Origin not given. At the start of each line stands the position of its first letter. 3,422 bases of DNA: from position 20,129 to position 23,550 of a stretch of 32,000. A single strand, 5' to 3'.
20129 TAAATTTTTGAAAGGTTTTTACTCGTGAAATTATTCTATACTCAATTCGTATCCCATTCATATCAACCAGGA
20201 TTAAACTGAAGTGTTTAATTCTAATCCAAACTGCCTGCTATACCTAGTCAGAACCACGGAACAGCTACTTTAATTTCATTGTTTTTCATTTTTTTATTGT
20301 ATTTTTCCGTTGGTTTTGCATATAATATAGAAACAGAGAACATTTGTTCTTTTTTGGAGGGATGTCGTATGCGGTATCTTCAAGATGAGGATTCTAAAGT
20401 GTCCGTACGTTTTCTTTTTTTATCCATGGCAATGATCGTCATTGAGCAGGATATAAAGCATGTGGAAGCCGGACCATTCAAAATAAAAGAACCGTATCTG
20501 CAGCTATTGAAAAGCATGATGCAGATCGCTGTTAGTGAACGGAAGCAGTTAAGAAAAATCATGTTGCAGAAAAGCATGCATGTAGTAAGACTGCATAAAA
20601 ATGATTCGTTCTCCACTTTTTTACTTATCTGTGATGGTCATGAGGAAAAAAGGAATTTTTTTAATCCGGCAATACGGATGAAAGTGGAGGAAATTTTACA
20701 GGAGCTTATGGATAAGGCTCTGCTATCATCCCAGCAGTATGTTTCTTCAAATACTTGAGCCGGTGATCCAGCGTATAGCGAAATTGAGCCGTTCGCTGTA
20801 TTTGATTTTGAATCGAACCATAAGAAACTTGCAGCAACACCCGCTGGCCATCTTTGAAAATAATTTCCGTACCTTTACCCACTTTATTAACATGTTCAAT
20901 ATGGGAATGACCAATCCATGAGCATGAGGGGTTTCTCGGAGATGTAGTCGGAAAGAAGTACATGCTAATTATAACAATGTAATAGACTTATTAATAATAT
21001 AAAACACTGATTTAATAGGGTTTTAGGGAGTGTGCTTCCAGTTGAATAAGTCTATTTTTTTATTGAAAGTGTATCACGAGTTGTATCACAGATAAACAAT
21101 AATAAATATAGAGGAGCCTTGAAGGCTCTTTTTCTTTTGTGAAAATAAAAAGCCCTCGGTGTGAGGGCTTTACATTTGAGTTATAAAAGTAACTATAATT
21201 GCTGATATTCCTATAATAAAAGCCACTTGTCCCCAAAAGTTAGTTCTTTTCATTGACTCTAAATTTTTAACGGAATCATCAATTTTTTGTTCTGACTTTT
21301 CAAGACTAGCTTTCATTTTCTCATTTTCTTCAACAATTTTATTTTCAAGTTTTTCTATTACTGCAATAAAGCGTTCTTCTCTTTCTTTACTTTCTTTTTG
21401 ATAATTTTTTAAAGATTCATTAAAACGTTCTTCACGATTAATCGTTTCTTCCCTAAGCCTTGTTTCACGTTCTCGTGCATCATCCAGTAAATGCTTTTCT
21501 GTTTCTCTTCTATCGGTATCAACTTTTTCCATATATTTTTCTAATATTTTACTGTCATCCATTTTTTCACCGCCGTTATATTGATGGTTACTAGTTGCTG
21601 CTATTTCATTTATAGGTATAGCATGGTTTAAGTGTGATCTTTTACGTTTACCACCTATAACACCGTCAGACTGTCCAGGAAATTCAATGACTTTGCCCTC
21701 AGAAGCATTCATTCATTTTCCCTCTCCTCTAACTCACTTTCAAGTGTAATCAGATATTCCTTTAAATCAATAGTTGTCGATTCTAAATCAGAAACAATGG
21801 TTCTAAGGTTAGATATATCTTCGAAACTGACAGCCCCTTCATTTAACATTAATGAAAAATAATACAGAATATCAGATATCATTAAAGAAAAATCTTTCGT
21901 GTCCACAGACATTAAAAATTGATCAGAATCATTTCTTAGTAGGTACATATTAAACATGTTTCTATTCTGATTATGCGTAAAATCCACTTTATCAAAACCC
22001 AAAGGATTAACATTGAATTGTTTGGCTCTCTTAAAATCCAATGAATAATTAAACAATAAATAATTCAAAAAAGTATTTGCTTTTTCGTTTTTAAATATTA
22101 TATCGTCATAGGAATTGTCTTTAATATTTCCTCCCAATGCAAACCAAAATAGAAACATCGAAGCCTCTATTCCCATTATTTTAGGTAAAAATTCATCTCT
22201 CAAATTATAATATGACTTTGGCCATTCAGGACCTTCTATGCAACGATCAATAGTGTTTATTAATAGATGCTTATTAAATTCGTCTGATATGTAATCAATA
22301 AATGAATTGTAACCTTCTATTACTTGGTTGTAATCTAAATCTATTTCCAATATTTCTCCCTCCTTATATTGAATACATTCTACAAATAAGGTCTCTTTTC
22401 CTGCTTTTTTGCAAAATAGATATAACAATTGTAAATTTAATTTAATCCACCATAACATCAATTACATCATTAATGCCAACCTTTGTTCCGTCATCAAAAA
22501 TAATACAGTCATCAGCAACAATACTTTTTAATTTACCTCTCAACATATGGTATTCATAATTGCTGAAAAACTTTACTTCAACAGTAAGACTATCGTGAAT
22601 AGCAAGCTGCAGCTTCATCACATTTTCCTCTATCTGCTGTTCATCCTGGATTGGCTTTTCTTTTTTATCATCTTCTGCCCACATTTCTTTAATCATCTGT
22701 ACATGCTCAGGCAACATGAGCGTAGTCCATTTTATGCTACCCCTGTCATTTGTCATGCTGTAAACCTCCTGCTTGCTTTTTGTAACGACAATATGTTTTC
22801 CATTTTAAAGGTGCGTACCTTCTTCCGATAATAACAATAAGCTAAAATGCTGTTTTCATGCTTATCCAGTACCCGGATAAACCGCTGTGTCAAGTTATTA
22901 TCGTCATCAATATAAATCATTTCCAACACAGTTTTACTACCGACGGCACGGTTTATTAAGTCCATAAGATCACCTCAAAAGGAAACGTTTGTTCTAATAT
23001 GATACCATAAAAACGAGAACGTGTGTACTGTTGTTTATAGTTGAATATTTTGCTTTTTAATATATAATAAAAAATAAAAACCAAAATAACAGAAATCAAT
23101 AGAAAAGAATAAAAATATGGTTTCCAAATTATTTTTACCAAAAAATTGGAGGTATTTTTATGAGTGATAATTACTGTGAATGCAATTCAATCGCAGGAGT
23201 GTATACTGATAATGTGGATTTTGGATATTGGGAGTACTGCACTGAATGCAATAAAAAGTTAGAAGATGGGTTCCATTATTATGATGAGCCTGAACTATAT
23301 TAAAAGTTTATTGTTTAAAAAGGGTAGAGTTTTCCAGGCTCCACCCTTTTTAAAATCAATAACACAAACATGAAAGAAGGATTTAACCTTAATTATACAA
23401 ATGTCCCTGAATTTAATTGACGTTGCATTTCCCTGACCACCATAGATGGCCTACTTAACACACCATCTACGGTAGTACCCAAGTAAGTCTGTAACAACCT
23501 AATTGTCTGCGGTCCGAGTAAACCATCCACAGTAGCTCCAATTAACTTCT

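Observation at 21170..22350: Translationally coupled pair of unknown genes at the prophage end: a 213-aa soluble protein plus a C-tail-anchored coiled-coil membrane protein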

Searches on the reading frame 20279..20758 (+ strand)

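Call 4: search_protein_families(library=pfam, proteins=[window:20279-20758:+], max_evalue=1)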
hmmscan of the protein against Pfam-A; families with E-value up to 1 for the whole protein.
window:20279-20758:+ (159 aa): 1 family
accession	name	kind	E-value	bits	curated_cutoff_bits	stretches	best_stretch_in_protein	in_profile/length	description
PF24719.1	Imm33-like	-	0.14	12.5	27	1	96-145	30-80/103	Imm33-like domain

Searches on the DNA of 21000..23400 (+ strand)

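Call 8: search_dna_similar(query=window:21000-23400:+, collection=phages, mode=distant, max_rows=20)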
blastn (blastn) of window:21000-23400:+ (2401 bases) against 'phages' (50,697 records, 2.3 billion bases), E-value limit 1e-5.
No match.
